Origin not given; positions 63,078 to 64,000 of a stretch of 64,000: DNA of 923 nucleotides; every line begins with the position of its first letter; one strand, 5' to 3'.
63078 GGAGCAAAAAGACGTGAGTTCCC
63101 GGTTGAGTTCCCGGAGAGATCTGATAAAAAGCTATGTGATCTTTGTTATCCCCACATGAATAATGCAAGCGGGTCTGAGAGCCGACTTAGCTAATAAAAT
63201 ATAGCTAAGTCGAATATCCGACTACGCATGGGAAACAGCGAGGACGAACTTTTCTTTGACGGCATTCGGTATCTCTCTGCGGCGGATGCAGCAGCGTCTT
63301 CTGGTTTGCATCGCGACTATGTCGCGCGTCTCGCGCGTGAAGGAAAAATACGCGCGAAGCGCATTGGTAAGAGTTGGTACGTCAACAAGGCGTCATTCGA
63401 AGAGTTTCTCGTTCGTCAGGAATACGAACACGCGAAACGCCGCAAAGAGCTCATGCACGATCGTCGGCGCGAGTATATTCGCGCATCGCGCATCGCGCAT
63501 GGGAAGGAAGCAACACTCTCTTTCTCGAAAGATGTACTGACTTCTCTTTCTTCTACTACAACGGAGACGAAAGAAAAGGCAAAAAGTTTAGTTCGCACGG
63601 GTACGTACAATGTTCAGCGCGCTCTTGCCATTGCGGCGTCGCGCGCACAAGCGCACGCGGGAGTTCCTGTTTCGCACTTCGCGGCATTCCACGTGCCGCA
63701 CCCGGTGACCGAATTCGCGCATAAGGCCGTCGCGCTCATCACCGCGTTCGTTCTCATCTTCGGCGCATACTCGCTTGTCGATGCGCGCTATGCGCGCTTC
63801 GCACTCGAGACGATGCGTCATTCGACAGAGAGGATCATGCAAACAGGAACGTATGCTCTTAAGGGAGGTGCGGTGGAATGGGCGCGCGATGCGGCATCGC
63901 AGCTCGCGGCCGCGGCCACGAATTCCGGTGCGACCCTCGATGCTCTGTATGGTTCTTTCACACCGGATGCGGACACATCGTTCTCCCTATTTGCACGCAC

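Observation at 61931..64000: Paralogous membrane-anchored proteins with repeated excisionase-type HTH modules next to the transposase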

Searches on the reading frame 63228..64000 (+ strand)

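Call 5: search_protein_families(library=pfam, proteins=[window:63228-64000:+], max_evalue=1)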
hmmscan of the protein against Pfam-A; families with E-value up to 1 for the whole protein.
window:63228-64000:+ (257 aa): 4 families
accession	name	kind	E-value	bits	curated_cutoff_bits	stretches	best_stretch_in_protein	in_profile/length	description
PF12728.13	HTH_17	-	2e-09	38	27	1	15-61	1-47/51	Helix-turn-helix domain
PF13338.12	AbiEi_4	-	0.00097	19.6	25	1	11-41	9-38/49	Transcriptional regulator, AbiEi antitoxin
PF03763.18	Remorin_C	-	0.07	13.4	29.7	1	53-127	36-104/107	Remorin, C-terminal region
PF10166.14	DUF2368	-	0.31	11.1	25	1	127-207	39-117/134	Uncharacterised conserved protein (DUF2368)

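Call 6: search_protein_families(library=ncbifam, proteins=[window:63228-64000:+], max_evalue=1)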
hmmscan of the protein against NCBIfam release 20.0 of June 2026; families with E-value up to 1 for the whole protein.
window:63228-64000:+ (257 aa): 5 families
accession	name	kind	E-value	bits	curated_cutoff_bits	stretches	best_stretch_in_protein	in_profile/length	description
TIGR01764.1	excise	domain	5.6e-07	29.8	28.8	1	15-61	1-47/49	excisionase family DNA-binding protein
TIGR03926.1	T7_EssB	equivalog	0.02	13.8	229.75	1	102-158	185-241/377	type VII secretion protein EssB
NF010287.0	PRK13727.1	equivalog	0.038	14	105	1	162-195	38-71/82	type-F conjugative transfer system pilin chaperone TraQ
NF040990.2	MamR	equivalog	0.039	14.3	100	1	16-52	44-80/91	magnetosome protein MamR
NF047382.1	T4SS_eff_BspA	equivalog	0.042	13.7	300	1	119-176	23-76/179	type IV secretion system effector BspA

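Call 25: find_homologous_proteins(query=window:63228-64000:+)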
Query window:63228-64000:+ (257 aa): 3 proteins with E <= 0.001 among 8000 candidates.
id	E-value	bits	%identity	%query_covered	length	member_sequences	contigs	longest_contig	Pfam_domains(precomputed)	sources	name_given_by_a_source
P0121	6.9e-108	378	71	100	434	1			PF12728.14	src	-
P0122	2.0e-31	128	37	77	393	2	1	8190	PF12728.14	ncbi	ncbi:MAG: helix-turn-helix domain-containing protein, partial [Patescibacteria group bacterium]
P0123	2.3e-21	95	35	73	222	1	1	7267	PF12728.14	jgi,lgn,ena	-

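Call 44: search_protein_representatives(protein=window:63228-64000:+)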
Query: 257 residues. Proteins with E-value up to 0.001 (for the whole library): 2944; up to 1e-10: 566; up to 1e-30: 30. The best 150 are listed.
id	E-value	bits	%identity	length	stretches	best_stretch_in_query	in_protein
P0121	2.2e-108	377.7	71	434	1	1-257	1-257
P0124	8.0e-42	160.0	38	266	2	6-204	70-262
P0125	1.4e-39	152.7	42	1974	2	9-195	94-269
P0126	2.4e-39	151.9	38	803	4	9-85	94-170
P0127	1.9e-38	148.9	38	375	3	4-86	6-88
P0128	1.6e-37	146.0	39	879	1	5-248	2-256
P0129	2.5e-37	145.3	40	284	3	4-87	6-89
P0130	1.6e-35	139.4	40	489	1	5-203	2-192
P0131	1.7e-34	136.0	43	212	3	6-84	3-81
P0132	4.2e-34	134.8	37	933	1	6-236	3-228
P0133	7.7e-34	133.9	47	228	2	6-86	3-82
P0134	2.3e-33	132.3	49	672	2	6-93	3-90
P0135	2.5e-33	132.2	41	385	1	5-244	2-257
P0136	4.5e-33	131.4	43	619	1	5-217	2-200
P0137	5.7e-33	131.0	48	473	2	6-96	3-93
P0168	1.7e-28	116.4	33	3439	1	6-243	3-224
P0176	1.2e-27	113.6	34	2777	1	5-244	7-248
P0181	8.5e-27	110.9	34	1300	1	7-236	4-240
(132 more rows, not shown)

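Call 64: search_protein_families(library=pfam, proteins=[P0168, P0176, P0125, P0181], max_evalue=0.01)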
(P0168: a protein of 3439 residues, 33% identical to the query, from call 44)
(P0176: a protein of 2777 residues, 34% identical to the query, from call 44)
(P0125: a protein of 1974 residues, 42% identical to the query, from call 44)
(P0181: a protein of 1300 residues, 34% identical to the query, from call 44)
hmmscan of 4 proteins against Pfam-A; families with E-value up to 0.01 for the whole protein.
P0168 (3439 aa): 1 family
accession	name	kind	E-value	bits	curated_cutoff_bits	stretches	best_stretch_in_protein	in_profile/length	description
PF16403.11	Bact_surface_Ig-like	-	5.5e-08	33.2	27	1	3331-3412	1-71/71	Bacterial surface protein, Ig-like domain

P0176 (2777 aa): 3 families
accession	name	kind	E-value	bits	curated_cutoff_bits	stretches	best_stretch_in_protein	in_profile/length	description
PF16403.11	Bact_surface_Ig-like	-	2.8e-12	46.9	27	1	2661-2741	1-71/71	Bacterial surface protein, Ig-like domain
PF13884.11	Peptidase_S74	-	1.7e-08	35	22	1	2480-2533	1-57/58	Chaperone of endosialidase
PF12728.13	HTH_17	-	0.00051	20.7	27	1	21-66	5-50/51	Helix-turn-helix domain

P0125 (1974 aa): 1 family
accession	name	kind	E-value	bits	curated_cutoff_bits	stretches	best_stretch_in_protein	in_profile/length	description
PF12728.13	HTH_17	-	1.4e-05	25.7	27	0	103-146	4-47/51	Helix-turn-helix domain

P0181 (1300 aa): 3 families
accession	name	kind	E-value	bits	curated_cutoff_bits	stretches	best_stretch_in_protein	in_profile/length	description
PF13884.11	Peptidase_S74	-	3.8e-11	43.5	22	1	1046-1103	1-57/58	Chaperone of endosialidase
PF16403.11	Bact_surface_Ig-like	-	6.3e-07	29.8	27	1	1214-1292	1-71/71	Bacterial surface protein, Ig-like domain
PF12728.13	HTH_17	-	1.9e-06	28.4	27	1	14-61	3-50/51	Helix-turn-helix domain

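Call 80: search_protein_families(library=padloc, proteins=[window:63228-64000:+], max_evalue=0.01)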
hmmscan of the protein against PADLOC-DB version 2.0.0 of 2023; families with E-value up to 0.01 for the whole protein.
window:63228-64000:+ (257 aa): 1 family
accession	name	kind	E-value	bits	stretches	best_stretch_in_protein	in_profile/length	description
PDLC04133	mad1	-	0.00021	19.6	1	15-60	5-50/60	mads_1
